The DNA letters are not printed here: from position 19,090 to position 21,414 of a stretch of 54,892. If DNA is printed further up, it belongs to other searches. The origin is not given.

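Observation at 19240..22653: RM module without HsdR: nuclease-fold-fused gamma N6A methylase plus two-TRD S subunit (BcgI-like Type IIB, or a new Type I derivative)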

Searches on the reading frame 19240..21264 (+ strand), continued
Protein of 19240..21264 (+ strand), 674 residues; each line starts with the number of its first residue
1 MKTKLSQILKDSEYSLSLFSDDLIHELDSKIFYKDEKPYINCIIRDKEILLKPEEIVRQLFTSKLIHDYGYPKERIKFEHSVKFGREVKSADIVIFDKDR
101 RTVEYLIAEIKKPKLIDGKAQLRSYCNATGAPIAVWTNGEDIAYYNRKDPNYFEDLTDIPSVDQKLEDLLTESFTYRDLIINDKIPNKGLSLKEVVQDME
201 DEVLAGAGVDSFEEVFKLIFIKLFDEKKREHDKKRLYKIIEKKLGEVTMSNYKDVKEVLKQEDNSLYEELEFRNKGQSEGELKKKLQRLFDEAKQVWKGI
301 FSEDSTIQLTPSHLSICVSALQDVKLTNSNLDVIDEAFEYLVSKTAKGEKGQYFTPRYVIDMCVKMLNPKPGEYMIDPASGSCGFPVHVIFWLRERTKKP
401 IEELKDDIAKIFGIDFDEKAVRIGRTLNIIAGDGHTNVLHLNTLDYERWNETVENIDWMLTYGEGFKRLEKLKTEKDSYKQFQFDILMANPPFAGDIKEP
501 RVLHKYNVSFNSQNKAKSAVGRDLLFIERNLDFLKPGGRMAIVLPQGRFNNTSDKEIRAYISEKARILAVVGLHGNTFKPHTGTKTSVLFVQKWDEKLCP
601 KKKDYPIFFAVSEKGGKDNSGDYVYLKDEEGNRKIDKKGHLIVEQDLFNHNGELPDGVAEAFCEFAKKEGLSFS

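Call 30: find_related_loci(query=window:19240-21264:+, collection=genome_contigs, flank=10000)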
Query window:19240-21264:+ (674 aa) in genome_contigs; peptide patterns used: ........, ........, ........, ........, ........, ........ (x = any residue, [..] = any of these).
600 stretches matched a pattern (row limit reached: there are more); 571 encode a relative of the query (tblastn E <= 1e-3); the best 80 are kept; 80 distinct loci.
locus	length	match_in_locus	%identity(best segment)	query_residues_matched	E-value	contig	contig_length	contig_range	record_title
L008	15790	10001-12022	70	3-673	0e+0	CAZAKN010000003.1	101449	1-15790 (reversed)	MAG TPA_asm: uncultured Gammaproteobacteria bacterium isolate SRP141376_co4_205 genome assembly, contig: NODE_315_length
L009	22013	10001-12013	70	5-673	0e+0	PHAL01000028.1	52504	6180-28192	MAG: Elusimicrobia bacterium HGW-Elusimicrobia-3 08E140C01_scaffold_871, whole genome shotgun sequence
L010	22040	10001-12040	70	1-673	0e+0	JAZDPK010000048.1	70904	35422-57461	MAG: Parcubacteria group bacterium isolate MEGAHIT-group-0.83 k141_14411880, whole genome shotgun sequence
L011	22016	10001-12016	70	5-673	0e+0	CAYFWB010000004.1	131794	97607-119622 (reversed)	MAG TPA_asm: uncultured Candidatus Peribacteria bacterium isolate ERP107533_co1_137 genome assembly, contig: NODE_19_len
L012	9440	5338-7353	70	5-673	0e+0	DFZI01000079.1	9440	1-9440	MAG TPA_asm: Dehalococcoidia bacterium UBA4060 UBA4060_contig_22060, whole genome shotgun sequence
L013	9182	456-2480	69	1-673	0e+0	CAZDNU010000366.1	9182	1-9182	MAG TPA_asm: uncultured Fusobacteriales bacterium isolate SRP067234_co1_79 genome assembly, contig: k99_442870, whole ge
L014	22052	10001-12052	68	5-673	0e+0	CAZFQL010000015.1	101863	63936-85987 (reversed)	MAG TPA_asm: uncultured Chlorobiaceae bacterium isolate SRP302447_co3_354 genome assembly, contig: NODE_562_length_10186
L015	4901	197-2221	69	2-673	0e+0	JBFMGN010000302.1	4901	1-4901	MAG: Spirochaetota bacterium isolate MAG298 MAG298_302, whole genome shotgun sequence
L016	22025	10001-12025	69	2-673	0e+0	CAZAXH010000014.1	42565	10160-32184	MAG TPA_asm: uncultured Planctomycetales bacterium isolate binchicken_co117_398 genome assembly, contig: NODE_1693_lengt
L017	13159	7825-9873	68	5-673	0e+0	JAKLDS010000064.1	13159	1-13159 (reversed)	MAG: Deltaproteobacteria bacterium isolate RA.bin115 RA.bin115_64, whole genome shotgun sequence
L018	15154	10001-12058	68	2-673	0e+0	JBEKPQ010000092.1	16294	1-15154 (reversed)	MAG: Thermodesulfobacteriota bacterium isolate SPRUCE 468 SPRUCE_468_92, whole genome shotgun sequence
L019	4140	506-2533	68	1-673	0e+0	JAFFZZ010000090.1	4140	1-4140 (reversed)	MAG: Candidatus Babeliaceae bacterium isolate Zod_maxbin_2.173 k87_11747736, whole genome shotgun sequence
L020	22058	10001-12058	67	2-673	0e+0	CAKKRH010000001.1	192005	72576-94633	Omnitrophica bacterium GWA2_41_15 isolate Hainich-H52-bin157-1 genome assembly, contig: H52-bin157_1_Hain_H52_02um_R3_9_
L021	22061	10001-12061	67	2-673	0e+0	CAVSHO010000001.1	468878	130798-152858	MAG: Ignavibacteriota bacterium isolate MFD01476.bin.2.68 genome assembly, contig: contig_10165, whole genome shotgun se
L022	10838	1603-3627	70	1-673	0e+0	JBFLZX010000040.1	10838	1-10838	MAG: Patescibacteria group bacterium isolate MAG122 MAG122_40, whole genome shotgun sequence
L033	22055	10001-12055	64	5-673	0e+0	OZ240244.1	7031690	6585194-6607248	MAG: Candidatus Poribacteria bacterium isolate 530b1872-db39-4376-9dde-5bfc35f27194 genome assembly, chromosome: 1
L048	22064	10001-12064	64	5-673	0e+0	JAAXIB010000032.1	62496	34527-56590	MAG: Nitrospirales bacterium isolate Plut_88904 unfiltered_Plut_88904_genomic_contig_415448, whole genome shotgun sequen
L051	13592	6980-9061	64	5-673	0e+0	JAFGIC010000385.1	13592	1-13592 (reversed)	MAG: Deltaproteobacteria bacterium isolate Zod_Metabat.172 k87_10755680, whole genome shotgun sequence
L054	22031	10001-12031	64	5-673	0e+0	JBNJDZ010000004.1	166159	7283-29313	MAG: Pseudomonadota bacterium isolate Y23_30dBSe4.bin.144 NODE_7_length_166159_cov_33.197597, whole genome shotgun seque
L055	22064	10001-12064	64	5-673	0e+0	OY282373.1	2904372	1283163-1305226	MAG: uncultured Nitrospirales bacterium genome assembly, chromosome: 1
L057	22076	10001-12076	63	5-673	0e+0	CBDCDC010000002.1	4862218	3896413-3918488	MAG: Candidatus Latescibacterota bacterium isolate a5674b02-4162-4bfe-8498-4cf7be1abab7 genome assembly, contig: contig_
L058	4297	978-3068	63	5-673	0e+0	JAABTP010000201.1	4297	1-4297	MAG: Desulfobulbaceae bacterium isolate S24.Bin023 NODE_208_length_4297_cov_13.986019, whole genome shotgun sequence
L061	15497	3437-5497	63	5-673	0e+0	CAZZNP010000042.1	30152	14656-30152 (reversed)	MAG TPA_asm: uncultured Gemmatimonadota bacterium isolate SRP109090_co2_50 genome assembly, contig: NODE_1940_length_301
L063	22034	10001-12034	63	5-673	0e+0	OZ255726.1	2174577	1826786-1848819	MAG: Gammaproteobacteria bacterium isolate a2cc72b2-c1a2-4ec2-b1e0-c473fa116370 genome assembly, chromosome: 1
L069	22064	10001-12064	62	5-673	0e+0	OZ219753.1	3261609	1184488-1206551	MAG: Candidatus Poribacteria bacterium isolate 1eb63393-43b3-4ba7-aba7-ea4ddc7e67a3 genome assembly, chromosome: 4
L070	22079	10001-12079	62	5-673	0e+0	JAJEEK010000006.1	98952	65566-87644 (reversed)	MAG: Candidatus Poribacteria bacterium isolate p16x34bins.28 k141_829848, whole genome shotgun sequence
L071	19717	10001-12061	61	5-673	0e+0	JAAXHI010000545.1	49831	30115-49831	MAG: Candidatus Poribacteria bacterium isolate Plut_88885 unfiltered_Plut_88885_genomic_contig_365610, whole genome shot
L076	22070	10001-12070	63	5-673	0e+0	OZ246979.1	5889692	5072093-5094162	MAG: Candidatus Poribacteria bacterium isolate b1f05427-043e-45ba-8b49-4d0e3d1ba290 genome assembly, chromosome: 1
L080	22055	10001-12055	62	5-673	0e+0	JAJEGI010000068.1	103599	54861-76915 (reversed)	MAG: Candidatus Poribacteria bacterium isolate p16x44bins.54 k141_1013076, whole genome shotgun sequence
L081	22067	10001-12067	61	5-673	0e+0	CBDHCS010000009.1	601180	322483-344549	MAG: Candidatus Poribacteria bacterium isolate 2ff7ea9c-4ed9-48aa-ac60-1c2c21251b56 genome assembly, contig: contig_9, w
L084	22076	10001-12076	61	5-673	0e+0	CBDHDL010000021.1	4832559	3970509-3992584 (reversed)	MAG: Candidatus Poribacteria bacterium isolate 20da9595-a677-4a4b-9313-254fbc54331e genome assembly, contig: contig_21,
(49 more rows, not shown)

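Call 34: search_protein_families(library=pfam, proteins=[L069:12075-12698:+, L058:3081-4091:+, L033:12136-12834:+, L061:5653-6057:+, L080:13500-15770:-, L017:9895-10905:+, L048:12267-12605:+, L081:13525-15384:-, L071:17068-19011:+, L070:14202-15404:+], max_evalue=0.001)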
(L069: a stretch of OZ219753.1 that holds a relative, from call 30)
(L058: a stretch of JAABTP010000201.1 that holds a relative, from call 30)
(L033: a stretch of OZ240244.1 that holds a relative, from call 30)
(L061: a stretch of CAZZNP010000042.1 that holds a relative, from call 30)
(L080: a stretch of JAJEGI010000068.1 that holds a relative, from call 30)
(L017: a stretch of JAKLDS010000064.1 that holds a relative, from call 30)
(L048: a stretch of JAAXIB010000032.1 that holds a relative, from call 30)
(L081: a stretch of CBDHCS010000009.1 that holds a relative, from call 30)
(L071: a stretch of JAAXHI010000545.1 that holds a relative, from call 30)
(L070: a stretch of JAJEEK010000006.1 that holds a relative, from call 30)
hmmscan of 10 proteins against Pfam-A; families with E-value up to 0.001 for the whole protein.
L069:12075-12698:+ (207 aa): 0 families

L058:3081-4091:+ (336 aa): 1 family
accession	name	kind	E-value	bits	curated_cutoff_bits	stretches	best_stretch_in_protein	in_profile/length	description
PF13310.11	Virulence_RhuM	-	1.9e-108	362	33.7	1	62-309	1-251/252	Virulence protein RhuM family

L033:12136-12834:+ (232 aa): 1 family
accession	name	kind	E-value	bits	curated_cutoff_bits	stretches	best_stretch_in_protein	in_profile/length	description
PF13643.11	DUF4145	-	7.1e-16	58.5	23.1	1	109-189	1-85/88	Domain of unknown function (DUF4145)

L061:5653-6057:+ (134 aa): 1 family
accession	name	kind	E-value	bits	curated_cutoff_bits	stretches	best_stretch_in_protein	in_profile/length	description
PF01850.27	PIN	-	1.1e-14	55.5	23.6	1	2-125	1-119/120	PIN domain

L080:13500-15770:- (756 aa): 5 families
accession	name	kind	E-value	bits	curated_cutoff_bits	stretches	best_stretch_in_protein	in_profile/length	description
PF05729.18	NACHT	-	4.2e-11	43.4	26.7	1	118-270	2-165/167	NACHT domain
PF22727.1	NCH2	-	5.2e-07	30.1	27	1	696-755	36-94/96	NACHT C-terminal Helical domain 2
PF24883.2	NPHP3_N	-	0.00027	21.6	24.8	0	194-237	122-164/164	Nephrocystin 3, N-terminal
PF13401.12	AAA_22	-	0.00035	21.3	27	0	115-226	4-110/130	AAA domain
PF20720.3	nSTAND3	-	0.00054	20.1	27.2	0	107-241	8-115/155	Novel STAND NTPase 3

L017:9895-10905:+ (336 aa): 2 families
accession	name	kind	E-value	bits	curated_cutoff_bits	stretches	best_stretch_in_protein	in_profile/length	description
PF06250.17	YhcG_C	-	1.8e-56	190.8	32.5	1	171-322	3-156/157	YhcG PDDEXK nuclease domain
PF17761.7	DUF1016_N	-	1.6e-42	145.3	32.8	1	13-149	1-137/137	DUF1016 N-terminal domain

L048:12267-12605:+ (112 aa): 1 family
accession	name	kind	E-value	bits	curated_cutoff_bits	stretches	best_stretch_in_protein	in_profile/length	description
PF02452.23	PemK_toxin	-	1.7e-09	38.3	23.1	1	7-107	3-108/109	PemK-like, MazF-like toxin of type II toxin-antitoxin system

L081:13525-15384:- (619 aa): 4 families
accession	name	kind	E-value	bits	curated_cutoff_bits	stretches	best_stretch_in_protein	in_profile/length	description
PF13304.12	AAA_21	-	1.2e-14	55.5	27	1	223-376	155-302/304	AAA domain, putative AbiEii toxin, Type IV TA system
PF13175.12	AAA_15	-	4.4e-12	46.8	32.1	1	256-374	258-371/374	AAA ATPase domain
PF02463.25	SMC_N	-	7.6e-08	32.5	40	0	261-376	99-201/220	RecF/RecN/SMC N terminal domain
PF13476.12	AAA_23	-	3.9e-05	24.8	27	1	6-76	2-65/201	AAA domain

L071:17068-19011:+ (647 aa): 3 families
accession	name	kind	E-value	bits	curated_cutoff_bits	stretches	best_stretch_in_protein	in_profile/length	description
PF00501.34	AMP-binding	-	2.8e-85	286.9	29.9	1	88-476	6-381/384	AMP-binding enzyme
PF13193.12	AMP-binding_C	-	2.3e-24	86.6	24.5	1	532-610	1-76/76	AMP-binding enzyme C-terminal domain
PF16177.11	ACAS_N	-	7.7e-23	80.5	27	1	26-81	1-55/55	Acetyl-coenzyme A synthetase N-terminus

L070:14202-15404:+ (400 aa): 6 families
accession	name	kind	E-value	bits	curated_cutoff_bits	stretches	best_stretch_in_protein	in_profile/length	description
PF13304.12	AAA_21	-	1.2e-24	88.4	27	1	29-329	1-303/304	AAA domain, putative AbiEii toxin, Type IV TA system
PF13175.12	AAA_15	-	5.1e-24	86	32.1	2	8-89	3-86/374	AAA ATPase domain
PF02463.25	SMC_N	-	2.6e-09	37.3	40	1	7-329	1-202/220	RecF/RecN/SMC N terminal domain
PF11398.14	DUF2813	-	3.7e-09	36.9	21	1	286-333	284-329/372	Protein of unknown function (DUF2813)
PF13476.12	AAA_23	-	3.8e-07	31.4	27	1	10-47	1-39/201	AAA domain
PF13671.12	AAA_33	-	0.0004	21.1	27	1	29-82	1-50/143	AAA domain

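Call 35: search_protein_families(library=pfam, proteins=[L054:14764-18024:+, L054:18021-20918:+, L055:5881-9948:+, L057:5159-8053:+, L069:14917-17958:+, L076:13499-16408:-, L084:4446-8066:+, L063:16111-18858:-, L051:1863-4628:+], max_evalue=0.001)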
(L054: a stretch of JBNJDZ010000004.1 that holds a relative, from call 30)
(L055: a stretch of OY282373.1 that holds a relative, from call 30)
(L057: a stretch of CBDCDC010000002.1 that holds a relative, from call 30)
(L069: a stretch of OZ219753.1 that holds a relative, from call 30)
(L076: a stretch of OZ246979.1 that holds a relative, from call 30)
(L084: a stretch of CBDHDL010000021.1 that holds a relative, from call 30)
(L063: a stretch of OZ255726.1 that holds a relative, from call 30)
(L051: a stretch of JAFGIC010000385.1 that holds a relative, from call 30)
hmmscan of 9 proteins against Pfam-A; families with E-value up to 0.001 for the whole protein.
L054:14764-18024:+ (1086 aa): 12 families
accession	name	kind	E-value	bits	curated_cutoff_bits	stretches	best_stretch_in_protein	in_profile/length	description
PF08447.18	PAS_3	-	2e-53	179.1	25.6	3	197-285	4-89/89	PAS fold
PF13426.13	PAS_9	-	1.1e-33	116.1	27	3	746-847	3-103/103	PAS domain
PF01590.32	GAF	-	9.5e-31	107.5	22.4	2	27-154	2-129/133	GAF domain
PF02518.31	HATPase_c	-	2.1e-26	92.9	26.4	1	969-1077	2-109/111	Histidine kinase-, DNA gyrase B-, and HSP90-like ATPase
PF00989.32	PAS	-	8.2e-24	84.2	22.6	2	735-845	2-113/113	PAS fold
PF13185.12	GAF_2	-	5.6e-19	69.1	28.6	2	590-720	10-135/136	GAF domain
PF08448.16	PAS_4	-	5.7e-18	65.6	23.1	2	313-425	5-108/110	PAS fold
PF00512.31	HisKA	-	9.8e-16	58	26.9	1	855-921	2-65/66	His Kinase A (phospho-acceptor) domain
PF13188.13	PAS_8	-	7.1e-15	54.7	21.8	2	735-788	2-51/65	PAS domain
PF14598.12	PAS_11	-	4.8e-06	27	25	0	219-286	36-102/109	PAS domain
PF13581.12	HATPase_c_2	-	9.5e-05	22.9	27.4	1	976-1069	39-121/127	Histidine kinase-like ATPase domain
PF13492.12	GAF_3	-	0.00042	21.2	27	0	589-721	7-128/129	GAF domain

L054:18021-20918:+ (965 aa): 9 families
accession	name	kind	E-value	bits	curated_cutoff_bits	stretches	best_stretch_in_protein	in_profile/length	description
PF02518.31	HATPase_c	-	2.5e-27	95.9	26.4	1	706-815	2-109/111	Histidine kinase-, DNA gyrase B-, and HSP90-like ATPase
PF00512.31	HisKA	-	3.5e-18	65.9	26.9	1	592-658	2-66/66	His Kinase A (phospho-acceptor) domain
PF00989.32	PAS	-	9.8e-15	55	22.6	1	318-436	9-113/113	PAS fold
PF13426.13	PAS_9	-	2e-12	47.7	27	1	322-438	3-103/103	PAS domain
PF00072.30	Response_reg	-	5.8e-10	39.8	30.2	1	847-935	1-90/111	Response regulator receiver domain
PF03924.19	CHASE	-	4.8e-08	33.5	25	1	115-209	68-176/189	CHASE domain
PF08447.18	PAS_3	-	1.7e-07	31.8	25.6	1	474-571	2-88/89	PAS fold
PF13188.13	PAS_8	-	4.9e-06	26.7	21.8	0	310-364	2-55/65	PAS domain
PF13581.12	HATPase_c_2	-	0.00017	22.1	27.4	1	683-792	14-111/127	Histidine kinase-like ATPase domain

L055:5881-9948:+ (1355 aa): 1 family
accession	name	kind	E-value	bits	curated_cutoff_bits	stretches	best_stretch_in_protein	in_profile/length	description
PF13744.12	HTH_37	-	2.7e-13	50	27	1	20-89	10-79/80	Helix-turn-helix domain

L057:5159-8053:+ (964 aa): 0 families

L069:14917-17958:+ (1013 aa): 3 families
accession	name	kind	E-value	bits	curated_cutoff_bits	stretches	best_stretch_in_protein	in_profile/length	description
PF02092.22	tRNA_synt_2f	-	1.2e-193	645.4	29.2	1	319-874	1-536/536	Glycyl-tRNA synthetase beta subunit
PF02091.20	tRNA-synt_2e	-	2.4e-140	467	27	1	3-280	1-278/278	Glycyl-tRNA synthetase alpha subunit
PF05746.21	DALR_1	-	1.7e-06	28.5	22.3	1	921-997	24-100/117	DALR anticodon binding domain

L076:13499-16408:- (969 aa): 21 families
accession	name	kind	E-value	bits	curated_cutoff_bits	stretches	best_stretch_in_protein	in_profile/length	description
PF00515.34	TPR_1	-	2e-107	347.5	27.8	10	666-698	2-34/34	Tetratricopeptide repeat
PF13414.12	TPR_11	-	5.1e-100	327.4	26.8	13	256-288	10-42/42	TPR repeat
PF07719.23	TPR_2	-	1.7e-76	246.5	27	7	700-730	2-32/34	Tetratricopeptide repeat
PF13431.12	TPR_17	-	1.9e-68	221.5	24.4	4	688-720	2-34/34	Tetratricopeptide repeat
PF13181.12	TPR_8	-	4.8e-66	213.8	25.7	7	701-731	3-33/34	Tetratricopeptide repeat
PF13432.12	TPR_16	-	1.5e-41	140.8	32.7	6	705-756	3-54/65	Tetratricopeptide repeat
PF13371.12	TPR_9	-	1.1e-38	131.5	35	2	324-376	11-63/73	Tetratricopeptide repeat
PF13424.12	TPR_12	-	2.6e-32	111.3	30.1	4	667-729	5-75/77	Tetratricopeptide repeat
PF13365.12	Trypsin_2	-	7.1e-28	98.6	27.6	1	68-198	1-144/144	Trypsin-like peptidase domain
PF13428.12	TPR_14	-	2.2e-22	77.7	23.5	0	343-381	2-40/44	Tetratricopeptide repeat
PF13676.11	TIR_2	-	4.8e-16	59.8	28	1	479-581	2-104/122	TIR domain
PF13174.12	TPR_6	-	8.4e-15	54.8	26.3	0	836-867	1-32/33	Tetratricopeptide repeat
PF00089.32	Trypsin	-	1.8e-12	48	20.6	1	67-216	26-214/220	Trypsin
PF12569.14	NatA_aux_su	-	7.4e-12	45.4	33.3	0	707-762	200-255/515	N-terminal acetyltransferase A, auxiliary subunit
PF14559.12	TPR_19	-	2.2e-11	44.4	25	0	713-759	5-51/68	Tetratricopeptide repeat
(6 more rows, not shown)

L084:4446-8066:+ (1206 aa): 0 families

L063:16111-18858:- (915 aa): 5 families
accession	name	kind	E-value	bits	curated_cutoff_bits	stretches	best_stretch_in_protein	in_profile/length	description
PF17432.8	DUF3458_C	-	3.6e-86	289.9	24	1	578-909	4-319/320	Domain of unknown function (DUF3458_C) ARM repeats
PF01433.26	Peptidase_M1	-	9.3e-54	182.7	27.7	1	250-462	1-215/218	Peptidase family M1 domain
PF11940.14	DUF3458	-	3.7e-25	88.6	28.6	1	469-572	1-95/95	Domain of unknown function (DUF3458) Ig-like fold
PF17900.6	Peptidase_M1_N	-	2.2e-17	64.2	25.8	1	57-211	19-186/186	Peptidase M1 N-terminal domain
PF21726.2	DUF6862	-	9.3e-05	22.8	24.1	1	871-906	24-60/67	Family of unknown function (DUF6862)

L051:1863-4628:+ (921 aa): 16 families
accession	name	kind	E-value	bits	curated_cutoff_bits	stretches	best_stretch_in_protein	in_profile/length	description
PF00384.28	Molybdopterin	-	3.8e-95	319.3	24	1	302-726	1-352/353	Molybdopterin oxidoreductase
PF01568.27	Molydop_binding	-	5.8e-33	113.7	26.8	1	809-915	1-110/110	Molydopterin dinucleotide binding domain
PF13510.11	Fer2_4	-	1.6e-17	63.7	22.8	1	6-78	6-81/82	2Fe-2S iron-sulfur cluster binding domain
PF04879.21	Molybdop_Fe4S4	-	1.1e-16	60.9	22.7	1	246-299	2-55/55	Molybdopterin oxidoreductase Fe4S4 domain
PF22117.2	Fer4_Nqo3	-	7.1e-10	39.4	27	1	163-230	2-66/67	NADH-quinone oxidoreductase subunit 3, ferredoxin-like domain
PF12838.12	Fer4_7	-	1.7e-09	38.5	27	1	171-229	1-52/52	4Fe-4S dicluster domain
PF00037.32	Fer4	-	1.1e-08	34.9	21.1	2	211-230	4-23/24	4Fe-4S binding domain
PF00111.32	Fer2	-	3.1e-08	33.9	21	1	11-57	8-50/77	2Fe-2S iron-sulfur cluster binding domain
PF13187.11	Fer4_9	-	3e-07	30.8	27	1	171-229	1-51/52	4Fe-4S dicluster domain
PF13183.11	Fer4_8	-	5.2e-07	30.5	27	1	170-228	3-67/68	4Fe-4S dicluster domain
PF14697.11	Fer4_21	-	1.1e-06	29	35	1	170-228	6-55/59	4Fe-4S dicluster domain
PF10588.14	NADH-G_4Fe-4S_3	-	1.1e-06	28.5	27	0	127-147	19-39/40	NADH-ubiquinone oxidoreductase-G iron-sulfur binding region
PF13237.11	Fer4_10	-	2.7e-06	27.7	25.5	1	165-226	2-53/53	4Fe-4S dicluster domain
PF12797.12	Fer4_2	-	0.00025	21.3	24.5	1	165-183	3-21/22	4Fe-4S binding domain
PF12800.12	Fer4_4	-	0.0003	21.3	24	0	170-183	2-15/17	4Fe-4S binding domain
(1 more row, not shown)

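Call 42: find_encoding_contigs(protein=P0003, flank=8000, max_places=2)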
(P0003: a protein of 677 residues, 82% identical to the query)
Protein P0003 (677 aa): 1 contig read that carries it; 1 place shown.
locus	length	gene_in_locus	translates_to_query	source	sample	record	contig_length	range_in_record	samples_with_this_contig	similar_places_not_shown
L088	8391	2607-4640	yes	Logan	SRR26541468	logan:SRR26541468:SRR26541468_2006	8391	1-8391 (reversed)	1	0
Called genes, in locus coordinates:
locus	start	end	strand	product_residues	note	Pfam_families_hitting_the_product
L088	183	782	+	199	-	-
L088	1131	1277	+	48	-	-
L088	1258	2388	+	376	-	-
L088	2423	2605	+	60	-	PF12728:HTH_17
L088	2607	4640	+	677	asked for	PF13588:HSDR_N_2, PF02384:N6_Mtase, PF07669:Eco57I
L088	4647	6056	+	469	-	PF01420:Methylase_S (weak)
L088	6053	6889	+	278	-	-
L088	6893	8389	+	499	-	?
